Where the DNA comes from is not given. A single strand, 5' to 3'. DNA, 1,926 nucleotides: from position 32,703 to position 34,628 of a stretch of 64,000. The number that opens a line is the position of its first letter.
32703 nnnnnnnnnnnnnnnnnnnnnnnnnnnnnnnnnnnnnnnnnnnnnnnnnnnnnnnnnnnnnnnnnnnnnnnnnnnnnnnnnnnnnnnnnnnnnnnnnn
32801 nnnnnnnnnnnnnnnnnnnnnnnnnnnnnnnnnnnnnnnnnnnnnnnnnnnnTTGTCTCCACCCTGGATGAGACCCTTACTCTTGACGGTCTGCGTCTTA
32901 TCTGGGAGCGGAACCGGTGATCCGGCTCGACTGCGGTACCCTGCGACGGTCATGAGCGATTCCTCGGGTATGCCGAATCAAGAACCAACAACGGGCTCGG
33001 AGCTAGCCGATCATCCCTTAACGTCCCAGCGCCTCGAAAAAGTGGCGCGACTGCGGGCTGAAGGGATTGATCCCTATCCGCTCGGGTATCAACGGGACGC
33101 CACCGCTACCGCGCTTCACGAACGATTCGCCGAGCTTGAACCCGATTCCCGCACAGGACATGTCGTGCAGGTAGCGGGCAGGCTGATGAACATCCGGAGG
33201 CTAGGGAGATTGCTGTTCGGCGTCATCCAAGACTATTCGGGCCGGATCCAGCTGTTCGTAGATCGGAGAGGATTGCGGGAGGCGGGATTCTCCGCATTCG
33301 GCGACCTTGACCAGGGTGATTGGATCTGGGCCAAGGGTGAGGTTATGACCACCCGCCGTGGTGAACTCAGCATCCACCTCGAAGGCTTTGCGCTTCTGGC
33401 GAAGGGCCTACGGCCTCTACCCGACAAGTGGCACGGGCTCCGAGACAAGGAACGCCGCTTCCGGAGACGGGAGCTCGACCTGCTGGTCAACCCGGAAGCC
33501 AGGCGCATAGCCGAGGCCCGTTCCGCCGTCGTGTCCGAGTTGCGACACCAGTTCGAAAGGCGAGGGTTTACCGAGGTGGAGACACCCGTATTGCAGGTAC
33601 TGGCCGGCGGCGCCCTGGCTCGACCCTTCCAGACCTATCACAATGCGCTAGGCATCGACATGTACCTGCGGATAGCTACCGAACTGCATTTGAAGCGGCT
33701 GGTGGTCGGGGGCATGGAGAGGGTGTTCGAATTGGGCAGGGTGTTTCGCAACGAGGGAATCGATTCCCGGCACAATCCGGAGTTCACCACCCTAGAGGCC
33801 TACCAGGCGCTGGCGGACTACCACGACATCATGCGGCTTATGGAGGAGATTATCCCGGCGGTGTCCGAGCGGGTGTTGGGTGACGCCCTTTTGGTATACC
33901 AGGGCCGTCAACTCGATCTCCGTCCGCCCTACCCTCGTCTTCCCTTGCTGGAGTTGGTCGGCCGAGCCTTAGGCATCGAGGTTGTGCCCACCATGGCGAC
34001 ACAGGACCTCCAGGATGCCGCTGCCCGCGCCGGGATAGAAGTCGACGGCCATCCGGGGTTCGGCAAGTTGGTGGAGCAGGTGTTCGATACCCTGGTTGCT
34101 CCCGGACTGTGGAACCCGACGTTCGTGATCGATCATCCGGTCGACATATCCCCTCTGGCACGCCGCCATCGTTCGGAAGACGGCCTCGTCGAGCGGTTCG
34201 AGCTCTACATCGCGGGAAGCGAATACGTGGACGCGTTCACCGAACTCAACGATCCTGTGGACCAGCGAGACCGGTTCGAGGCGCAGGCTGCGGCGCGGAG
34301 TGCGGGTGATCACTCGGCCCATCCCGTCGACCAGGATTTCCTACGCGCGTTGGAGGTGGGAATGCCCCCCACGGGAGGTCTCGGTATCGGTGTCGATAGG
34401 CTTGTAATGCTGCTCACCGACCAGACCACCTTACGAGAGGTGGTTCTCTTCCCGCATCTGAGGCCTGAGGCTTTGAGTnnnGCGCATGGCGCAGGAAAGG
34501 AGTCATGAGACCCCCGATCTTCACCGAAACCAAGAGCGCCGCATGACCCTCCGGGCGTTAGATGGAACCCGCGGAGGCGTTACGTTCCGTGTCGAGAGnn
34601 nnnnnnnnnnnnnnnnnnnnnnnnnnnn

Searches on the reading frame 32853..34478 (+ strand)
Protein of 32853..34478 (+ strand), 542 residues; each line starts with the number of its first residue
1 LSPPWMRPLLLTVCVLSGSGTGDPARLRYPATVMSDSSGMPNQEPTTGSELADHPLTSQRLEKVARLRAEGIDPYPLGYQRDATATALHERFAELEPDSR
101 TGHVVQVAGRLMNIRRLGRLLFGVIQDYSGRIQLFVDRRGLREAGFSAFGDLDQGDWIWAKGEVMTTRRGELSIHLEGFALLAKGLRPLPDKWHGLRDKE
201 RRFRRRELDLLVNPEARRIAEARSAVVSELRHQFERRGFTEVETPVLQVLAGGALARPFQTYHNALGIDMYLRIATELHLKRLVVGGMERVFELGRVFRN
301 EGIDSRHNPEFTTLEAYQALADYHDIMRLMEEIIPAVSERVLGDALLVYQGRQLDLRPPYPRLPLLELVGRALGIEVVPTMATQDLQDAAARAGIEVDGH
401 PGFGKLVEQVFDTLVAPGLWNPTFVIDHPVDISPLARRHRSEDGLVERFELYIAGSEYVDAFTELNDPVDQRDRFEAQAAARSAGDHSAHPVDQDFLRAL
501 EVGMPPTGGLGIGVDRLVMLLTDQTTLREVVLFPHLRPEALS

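Call 65: search_protein_families(library=pfam, proteins=[window:32853-34478:+])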
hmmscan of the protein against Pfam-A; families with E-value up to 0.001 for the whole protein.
window:32853-34478:+ (542 aa): 3 families
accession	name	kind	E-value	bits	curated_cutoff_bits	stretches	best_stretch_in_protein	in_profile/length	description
PF00152.25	tRNA-synt_2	-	1.6e-81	274.2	25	1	199-536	2-307/308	tRNA synthetases class II (D, K and N)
PF01336.31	tRNA_anti-codon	-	2.5e-14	53.4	27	1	105-179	1-72/75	OB-fold nucleic acid binding domain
PF01409.25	tRNA-synt_2d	-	1e-05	25.6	19.8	0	290-317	104-131/246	tRNA synthetases class II core domain (F)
